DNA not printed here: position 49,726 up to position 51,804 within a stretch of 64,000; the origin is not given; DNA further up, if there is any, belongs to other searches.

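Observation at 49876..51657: Lone Mrr-like nuclease-STAND/NACHT fusion with no sensor domain: candidate new anti-phage gene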

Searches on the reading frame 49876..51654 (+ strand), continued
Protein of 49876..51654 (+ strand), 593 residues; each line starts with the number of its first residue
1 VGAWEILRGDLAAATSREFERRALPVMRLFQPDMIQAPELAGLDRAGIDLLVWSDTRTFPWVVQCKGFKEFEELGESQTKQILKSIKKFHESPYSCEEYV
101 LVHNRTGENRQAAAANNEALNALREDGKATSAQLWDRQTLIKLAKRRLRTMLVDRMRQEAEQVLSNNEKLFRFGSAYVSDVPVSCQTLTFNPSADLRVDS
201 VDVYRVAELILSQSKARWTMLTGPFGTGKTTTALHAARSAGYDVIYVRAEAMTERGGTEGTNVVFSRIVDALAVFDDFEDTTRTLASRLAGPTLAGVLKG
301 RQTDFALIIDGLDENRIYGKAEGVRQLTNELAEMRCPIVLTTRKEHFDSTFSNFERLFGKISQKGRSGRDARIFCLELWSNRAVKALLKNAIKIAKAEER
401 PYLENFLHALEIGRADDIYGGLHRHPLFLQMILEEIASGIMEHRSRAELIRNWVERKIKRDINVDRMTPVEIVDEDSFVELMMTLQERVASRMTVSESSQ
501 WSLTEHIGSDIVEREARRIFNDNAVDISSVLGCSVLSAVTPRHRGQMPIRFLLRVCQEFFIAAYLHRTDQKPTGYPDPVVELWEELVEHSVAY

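Call 90: search_protein_families(library=pfam, proteins=[L027:7109-8914:+, L031:5853-7052:+, L027:11133-12680:+, L028:529-1761:+, L028:1757-2503:+, L035:4241-6355:+, L026:2328-3062:+, L025:8940-9938:+, L037:8508-9920:+, L030:8131-9579:-], max_evalue=0.001)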
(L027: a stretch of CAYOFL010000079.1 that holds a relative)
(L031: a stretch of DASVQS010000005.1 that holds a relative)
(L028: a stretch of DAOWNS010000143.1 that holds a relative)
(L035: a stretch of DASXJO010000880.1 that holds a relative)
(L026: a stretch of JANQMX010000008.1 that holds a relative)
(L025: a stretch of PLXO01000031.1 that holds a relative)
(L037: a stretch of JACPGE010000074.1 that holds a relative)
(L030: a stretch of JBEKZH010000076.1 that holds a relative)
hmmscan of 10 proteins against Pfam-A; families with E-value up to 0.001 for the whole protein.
L027:7109-8914:+ (602 aa): 6 families
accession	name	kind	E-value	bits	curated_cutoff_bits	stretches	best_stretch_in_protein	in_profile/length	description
PF00670.27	AdoHcyase_NAD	-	1.1e-09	39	27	1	398-543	17-156/162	S-adenosyl-L-homocysteine hydrolase, NAD binding domain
PF02826.25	2-Hacid_dh_C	-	5.6e-07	29.5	25.1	1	397-453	29-87/178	D-isomer specific 2-hydroxyacid dehydrogenase, NAD binding domain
PF03446.21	NAD_binding_2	-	8.4e-06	26.3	21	1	406-467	1-62/161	NAD binding domain of 6-phosphogluconate dehydrogenase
PF02254.24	TrkA_N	-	5.1e-05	24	23.8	1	407-450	1-44/116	TrkA-N domain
PF13241.12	NAD_binding_7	-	0.00026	21.9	22.1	1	402-473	5-74/104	Putative NAD(P)-binding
PF02737.24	3HCDH_N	-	0.00033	21.1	22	0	407-446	2-41/180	3-hydroxyacyl-CoA dehydrogenase, NAD binding domain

L031:5853-7052:+ (400 aa): 0 families

L027:11133-12680:+ (516 aa): 2 families
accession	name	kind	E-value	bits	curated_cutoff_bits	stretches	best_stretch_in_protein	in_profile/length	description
PF13517.12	FG-GAP_3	-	7.9e-23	81.3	26.9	3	256-315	1-61/61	FG-GAP-like repeat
PF01839.29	FG-GAP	-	2e-12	47.1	22.1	1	299-326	4-34/37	FG-GAP repeat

L028:529-1761:+ (411 aa): 1 family
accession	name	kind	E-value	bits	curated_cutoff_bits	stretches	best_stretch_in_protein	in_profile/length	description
PF22560.2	GMT-wHTH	-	7.7e-16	58.8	27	1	317-388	2-80/82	GMT-like wHTH domain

L028:1757-2503:+ (249 aa): 2 families
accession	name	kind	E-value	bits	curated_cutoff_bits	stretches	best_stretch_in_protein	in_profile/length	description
PF07505.17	DUF5131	-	3.2e-103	344.9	28.9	1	8-237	2-243/243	Protein of unknown function (DUF5131)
PF17338.8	GP88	-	4.7e-05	23.8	24.4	1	23-150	38-172/230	Gene product 88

L035:4241-6355:+ (705 aa): 2 families
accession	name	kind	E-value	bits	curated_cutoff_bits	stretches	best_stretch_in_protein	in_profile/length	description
PF05649.18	Peptidase_M13_N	-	3.2e-108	363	32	1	63-450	1-381/381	Peptidase family M13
PF01431.27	Peptidase_M13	-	2.9e-59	200.6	24.5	1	502-702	1-205/205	Peptidase family M13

L026:2328-3062:+ (245 aa): 0 families

L025:8940-9938:+ (333 aa): 3 families
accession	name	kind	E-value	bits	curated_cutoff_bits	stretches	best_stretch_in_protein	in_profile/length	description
PF00589.27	Phage_integrase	-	4.9e-20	72.4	27.1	1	143-320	2-169/172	Phage integrase family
PF02899.23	Phage_int_SAM_1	-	4e-09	37.1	22.3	1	52-116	15-80/83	Phage integrase, N-terminal SAM-like domain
PF13495.12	Phage_int_SAM_4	-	2.7e-05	24.9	27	1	53-116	16-79/85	Phage integrase, N-terminal SAM-like domain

L037:8508-9920:+ (471 aa): 0 families

L030:8131-9579:- (482 aa): 0 families
